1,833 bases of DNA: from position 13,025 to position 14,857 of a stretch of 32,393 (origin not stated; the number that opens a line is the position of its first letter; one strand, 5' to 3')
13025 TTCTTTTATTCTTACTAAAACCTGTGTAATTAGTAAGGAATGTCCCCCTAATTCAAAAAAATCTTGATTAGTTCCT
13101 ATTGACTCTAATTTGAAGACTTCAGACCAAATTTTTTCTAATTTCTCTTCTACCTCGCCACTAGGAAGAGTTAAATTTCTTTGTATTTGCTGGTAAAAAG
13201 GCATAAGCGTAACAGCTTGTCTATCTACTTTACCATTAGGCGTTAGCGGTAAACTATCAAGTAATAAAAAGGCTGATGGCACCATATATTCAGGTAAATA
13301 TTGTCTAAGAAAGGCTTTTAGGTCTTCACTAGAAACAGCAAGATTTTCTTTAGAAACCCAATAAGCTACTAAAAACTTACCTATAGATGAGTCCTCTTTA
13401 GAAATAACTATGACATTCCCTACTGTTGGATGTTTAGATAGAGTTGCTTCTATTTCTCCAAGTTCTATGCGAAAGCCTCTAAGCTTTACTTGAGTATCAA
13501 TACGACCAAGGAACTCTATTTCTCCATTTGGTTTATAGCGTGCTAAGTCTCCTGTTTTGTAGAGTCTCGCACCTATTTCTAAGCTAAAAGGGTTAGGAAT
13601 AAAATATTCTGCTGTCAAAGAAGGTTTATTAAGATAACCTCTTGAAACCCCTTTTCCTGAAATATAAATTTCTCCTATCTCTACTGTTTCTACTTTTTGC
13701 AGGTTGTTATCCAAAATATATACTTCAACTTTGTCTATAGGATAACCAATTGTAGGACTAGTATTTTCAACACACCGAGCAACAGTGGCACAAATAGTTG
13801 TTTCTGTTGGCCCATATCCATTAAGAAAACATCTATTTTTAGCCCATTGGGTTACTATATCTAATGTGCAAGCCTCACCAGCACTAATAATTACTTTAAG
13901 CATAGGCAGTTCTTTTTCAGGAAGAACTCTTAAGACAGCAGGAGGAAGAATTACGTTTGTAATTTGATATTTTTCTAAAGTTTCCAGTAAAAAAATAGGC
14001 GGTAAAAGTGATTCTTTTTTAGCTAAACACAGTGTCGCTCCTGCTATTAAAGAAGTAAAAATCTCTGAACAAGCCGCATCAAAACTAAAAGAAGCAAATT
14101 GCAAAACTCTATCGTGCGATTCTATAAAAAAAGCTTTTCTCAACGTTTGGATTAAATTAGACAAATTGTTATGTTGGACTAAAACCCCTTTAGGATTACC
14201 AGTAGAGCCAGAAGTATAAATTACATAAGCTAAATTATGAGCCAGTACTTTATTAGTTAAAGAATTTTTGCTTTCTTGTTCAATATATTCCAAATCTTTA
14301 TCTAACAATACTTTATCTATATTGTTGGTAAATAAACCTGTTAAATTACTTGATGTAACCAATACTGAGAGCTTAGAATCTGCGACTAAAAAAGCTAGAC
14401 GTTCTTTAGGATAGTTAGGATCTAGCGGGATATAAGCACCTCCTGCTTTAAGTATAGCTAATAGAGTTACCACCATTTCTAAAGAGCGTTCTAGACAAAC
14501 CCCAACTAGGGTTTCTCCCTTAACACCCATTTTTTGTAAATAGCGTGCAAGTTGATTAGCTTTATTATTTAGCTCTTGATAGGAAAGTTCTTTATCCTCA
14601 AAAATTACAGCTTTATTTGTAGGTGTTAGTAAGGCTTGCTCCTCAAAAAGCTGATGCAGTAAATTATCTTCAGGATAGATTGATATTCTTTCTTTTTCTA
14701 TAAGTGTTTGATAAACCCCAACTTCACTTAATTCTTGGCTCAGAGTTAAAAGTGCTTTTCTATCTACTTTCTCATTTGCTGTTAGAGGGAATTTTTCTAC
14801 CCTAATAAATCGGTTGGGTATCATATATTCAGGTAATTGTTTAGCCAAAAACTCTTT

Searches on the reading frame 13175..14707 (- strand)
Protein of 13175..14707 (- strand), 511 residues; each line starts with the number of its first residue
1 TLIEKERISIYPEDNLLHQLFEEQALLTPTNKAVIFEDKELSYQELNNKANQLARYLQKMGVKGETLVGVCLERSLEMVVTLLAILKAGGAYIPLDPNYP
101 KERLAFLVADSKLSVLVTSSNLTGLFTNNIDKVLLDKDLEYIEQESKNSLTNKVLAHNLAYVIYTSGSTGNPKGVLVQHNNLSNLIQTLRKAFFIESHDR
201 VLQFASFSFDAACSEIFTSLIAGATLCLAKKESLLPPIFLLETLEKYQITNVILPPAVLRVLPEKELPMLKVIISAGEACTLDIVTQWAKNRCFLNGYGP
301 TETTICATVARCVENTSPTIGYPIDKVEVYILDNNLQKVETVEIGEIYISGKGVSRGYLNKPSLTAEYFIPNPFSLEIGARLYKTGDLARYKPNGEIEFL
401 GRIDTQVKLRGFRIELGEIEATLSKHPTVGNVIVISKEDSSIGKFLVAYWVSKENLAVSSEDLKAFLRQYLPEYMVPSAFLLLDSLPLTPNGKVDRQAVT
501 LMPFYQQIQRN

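Call 9: search_protein_families(library=pfam, proteins=[window:13175-14707:-], max_evalue=10)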
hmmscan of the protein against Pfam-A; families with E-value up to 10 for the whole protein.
window:13175-14707:- (511 aa): 2 families
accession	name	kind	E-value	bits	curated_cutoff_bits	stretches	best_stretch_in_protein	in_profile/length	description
PF00501.34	AMP-binding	-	8.9e-86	288.5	29.9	1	21-359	1-384/384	AMP-binding enzyme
PF13193.12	AMP-binding_C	-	1.5e-14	55.1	24.5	1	418-493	1-76/76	AMP-binding enzyme C-terminal domain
